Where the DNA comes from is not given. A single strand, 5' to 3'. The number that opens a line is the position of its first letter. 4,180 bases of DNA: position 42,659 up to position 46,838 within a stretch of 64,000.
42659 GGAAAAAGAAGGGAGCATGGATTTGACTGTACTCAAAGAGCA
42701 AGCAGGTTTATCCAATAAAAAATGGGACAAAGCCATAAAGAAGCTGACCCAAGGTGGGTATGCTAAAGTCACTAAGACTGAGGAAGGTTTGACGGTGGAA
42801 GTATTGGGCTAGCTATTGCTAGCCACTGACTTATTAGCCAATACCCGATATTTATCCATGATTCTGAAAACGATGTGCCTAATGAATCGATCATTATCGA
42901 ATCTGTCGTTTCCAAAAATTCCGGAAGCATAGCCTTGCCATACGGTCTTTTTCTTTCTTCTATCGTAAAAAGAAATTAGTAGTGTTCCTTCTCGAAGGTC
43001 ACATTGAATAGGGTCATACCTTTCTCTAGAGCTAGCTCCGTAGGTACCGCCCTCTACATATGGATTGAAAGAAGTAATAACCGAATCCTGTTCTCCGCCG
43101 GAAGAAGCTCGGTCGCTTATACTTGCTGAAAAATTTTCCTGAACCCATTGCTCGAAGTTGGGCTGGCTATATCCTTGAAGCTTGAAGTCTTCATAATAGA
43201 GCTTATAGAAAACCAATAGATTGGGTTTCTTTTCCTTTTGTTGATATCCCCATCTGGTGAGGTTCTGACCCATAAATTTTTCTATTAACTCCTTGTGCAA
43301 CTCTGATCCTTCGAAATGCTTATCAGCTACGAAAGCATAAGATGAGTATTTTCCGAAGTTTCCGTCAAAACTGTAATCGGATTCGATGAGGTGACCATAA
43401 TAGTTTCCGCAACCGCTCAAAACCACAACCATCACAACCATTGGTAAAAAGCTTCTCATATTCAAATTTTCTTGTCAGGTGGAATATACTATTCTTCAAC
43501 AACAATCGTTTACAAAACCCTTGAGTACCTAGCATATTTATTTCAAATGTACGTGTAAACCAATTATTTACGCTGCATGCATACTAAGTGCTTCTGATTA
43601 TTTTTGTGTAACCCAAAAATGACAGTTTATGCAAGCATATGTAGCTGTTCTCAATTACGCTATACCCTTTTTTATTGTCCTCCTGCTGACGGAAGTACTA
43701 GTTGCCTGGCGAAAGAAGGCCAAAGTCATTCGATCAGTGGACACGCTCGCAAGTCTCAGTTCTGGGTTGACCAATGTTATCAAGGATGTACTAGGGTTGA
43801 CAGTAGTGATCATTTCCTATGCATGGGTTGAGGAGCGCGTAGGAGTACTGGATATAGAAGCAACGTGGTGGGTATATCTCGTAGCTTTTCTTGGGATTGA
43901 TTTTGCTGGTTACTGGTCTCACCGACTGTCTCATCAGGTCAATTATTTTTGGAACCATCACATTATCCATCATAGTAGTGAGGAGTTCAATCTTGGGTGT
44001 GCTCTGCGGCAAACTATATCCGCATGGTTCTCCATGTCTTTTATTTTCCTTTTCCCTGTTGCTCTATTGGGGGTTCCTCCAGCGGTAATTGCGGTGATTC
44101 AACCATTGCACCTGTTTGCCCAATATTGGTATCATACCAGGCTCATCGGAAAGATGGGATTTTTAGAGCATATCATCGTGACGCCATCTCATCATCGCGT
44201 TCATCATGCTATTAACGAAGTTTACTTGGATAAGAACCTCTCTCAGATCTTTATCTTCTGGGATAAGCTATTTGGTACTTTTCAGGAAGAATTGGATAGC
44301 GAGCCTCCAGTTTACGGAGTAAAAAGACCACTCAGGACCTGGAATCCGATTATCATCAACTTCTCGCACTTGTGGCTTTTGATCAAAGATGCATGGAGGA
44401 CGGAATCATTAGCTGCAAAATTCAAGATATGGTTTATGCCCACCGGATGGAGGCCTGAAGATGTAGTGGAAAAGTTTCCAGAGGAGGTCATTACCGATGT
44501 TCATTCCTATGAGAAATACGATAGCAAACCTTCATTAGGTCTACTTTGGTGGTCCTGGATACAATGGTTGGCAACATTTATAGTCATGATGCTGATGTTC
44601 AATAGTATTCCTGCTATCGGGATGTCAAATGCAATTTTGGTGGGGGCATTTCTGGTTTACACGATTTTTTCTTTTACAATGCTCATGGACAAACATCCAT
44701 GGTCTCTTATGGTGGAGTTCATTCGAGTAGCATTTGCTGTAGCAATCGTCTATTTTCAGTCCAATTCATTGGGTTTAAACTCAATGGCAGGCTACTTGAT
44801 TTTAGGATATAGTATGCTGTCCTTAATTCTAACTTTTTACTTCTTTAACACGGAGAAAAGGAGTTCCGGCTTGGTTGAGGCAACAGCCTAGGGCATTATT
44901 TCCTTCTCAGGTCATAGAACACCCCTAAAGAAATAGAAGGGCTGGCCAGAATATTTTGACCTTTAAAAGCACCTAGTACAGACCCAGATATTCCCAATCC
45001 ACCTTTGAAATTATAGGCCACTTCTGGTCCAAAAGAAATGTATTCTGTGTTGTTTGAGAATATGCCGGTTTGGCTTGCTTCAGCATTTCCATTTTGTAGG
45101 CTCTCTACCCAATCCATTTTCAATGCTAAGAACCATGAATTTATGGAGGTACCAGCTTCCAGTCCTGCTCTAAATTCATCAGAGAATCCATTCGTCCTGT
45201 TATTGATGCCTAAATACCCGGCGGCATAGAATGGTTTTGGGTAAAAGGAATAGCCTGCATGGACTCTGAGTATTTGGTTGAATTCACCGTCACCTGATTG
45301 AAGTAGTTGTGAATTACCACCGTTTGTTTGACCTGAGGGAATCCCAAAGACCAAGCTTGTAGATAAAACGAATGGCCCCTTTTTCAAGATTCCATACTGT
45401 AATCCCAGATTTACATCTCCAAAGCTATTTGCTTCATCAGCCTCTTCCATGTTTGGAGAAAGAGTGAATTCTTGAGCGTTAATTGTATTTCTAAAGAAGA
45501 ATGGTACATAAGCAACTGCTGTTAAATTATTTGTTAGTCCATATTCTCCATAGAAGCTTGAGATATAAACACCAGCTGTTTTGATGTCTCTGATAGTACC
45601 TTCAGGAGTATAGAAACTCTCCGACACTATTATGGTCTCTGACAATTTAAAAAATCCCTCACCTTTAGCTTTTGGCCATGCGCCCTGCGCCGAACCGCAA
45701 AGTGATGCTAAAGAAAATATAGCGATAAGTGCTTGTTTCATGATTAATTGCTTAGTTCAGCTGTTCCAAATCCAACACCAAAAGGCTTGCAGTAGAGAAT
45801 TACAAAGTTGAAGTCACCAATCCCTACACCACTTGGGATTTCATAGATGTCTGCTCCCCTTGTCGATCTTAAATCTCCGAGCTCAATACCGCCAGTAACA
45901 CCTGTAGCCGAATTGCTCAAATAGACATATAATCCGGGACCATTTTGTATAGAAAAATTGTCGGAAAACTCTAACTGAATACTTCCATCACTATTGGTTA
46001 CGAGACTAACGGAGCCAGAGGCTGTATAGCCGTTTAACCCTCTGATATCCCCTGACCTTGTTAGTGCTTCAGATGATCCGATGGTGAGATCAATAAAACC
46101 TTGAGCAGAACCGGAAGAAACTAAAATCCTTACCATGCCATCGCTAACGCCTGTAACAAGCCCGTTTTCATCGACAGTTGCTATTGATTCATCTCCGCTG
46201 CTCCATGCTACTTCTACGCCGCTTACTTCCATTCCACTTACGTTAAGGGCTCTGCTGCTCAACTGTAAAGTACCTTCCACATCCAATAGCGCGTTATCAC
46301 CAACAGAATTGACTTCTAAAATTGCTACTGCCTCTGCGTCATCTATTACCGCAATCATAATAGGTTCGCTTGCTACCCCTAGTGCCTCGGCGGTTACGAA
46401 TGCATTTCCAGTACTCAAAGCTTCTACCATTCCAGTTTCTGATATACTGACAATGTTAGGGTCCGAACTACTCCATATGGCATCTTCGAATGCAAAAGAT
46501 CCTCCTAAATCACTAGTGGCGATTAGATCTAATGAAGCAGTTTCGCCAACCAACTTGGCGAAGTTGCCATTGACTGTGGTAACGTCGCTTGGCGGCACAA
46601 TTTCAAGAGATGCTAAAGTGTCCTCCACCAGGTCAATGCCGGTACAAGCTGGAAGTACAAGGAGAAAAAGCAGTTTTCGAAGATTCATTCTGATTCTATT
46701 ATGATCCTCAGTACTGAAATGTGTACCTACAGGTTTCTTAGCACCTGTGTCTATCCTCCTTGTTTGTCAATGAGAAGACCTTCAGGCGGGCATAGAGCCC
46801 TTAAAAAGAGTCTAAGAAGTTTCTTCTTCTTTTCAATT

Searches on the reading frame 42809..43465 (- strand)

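Call 81: search_protein_families(library=pfam, proteins=[window:42809-43465:-], max_evalue=0.00001)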
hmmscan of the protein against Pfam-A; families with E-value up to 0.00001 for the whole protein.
window:42809-43465:- (218 aa): 1 family
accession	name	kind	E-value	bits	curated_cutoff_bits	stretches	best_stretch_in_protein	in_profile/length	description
PF13590.11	DUF4136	-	7.4e-22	78.9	32.8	1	28-206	2-150/152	Domain of unknown function (DUF4136)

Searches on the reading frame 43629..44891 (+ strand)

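Call 81: search_protein_families(library=pfam, proteins=[window:43629-44891:+], max_evalue=0.00001)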
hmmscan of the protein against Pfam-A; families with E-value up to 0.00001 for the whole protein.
window:43629-44891:+ (420 aa): 1 family
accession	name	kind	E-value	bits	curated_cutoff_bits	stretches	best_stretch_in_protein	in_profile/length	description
PF04116.19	FA_hydroxylase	-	3e-24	86.4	31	1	84-217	2-132/132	Fatty acid hydroxylase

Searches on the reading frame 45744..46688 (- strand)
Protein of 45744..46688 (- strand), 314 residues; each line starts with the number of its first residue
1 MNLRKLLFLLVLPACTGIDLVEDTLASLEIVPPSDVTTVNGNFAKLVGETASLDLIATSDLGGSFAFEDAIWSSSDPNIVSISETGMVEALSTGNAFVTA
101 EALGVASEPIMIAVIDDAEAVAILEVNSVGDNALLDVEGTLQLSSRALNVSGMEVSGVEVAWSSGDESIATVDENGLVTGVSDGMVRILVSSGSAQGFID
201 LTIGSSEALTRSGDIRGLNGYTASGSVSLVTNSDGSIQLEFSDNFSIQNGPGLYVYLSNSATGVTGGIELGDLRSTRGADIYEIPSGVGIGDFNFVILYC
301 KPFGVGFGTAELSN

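Call 81: search_protein_families(library=pfam, proteins=[window:45744-46688:-], max_evalue=0.00001)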
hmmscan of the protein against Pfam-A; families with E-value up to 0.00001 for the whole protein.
window:45744-46688:- (314 aa): 3 families
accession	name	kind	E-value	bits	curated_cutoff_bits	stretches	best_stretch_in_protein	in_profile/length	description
PF02368.24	Big_2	-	8.5e-14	51.7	22.8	1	158-194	34-70/79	Bacterial Ig-like domain (group 2)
PF10517.14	DM13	-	2.8e-13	50.9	25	1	222-312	8-105/105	Electron transfer DM13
PF22359.2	Big-like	-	3.4e-06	27.6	27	0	169-193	12-36/48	Bacterial Ig-like domain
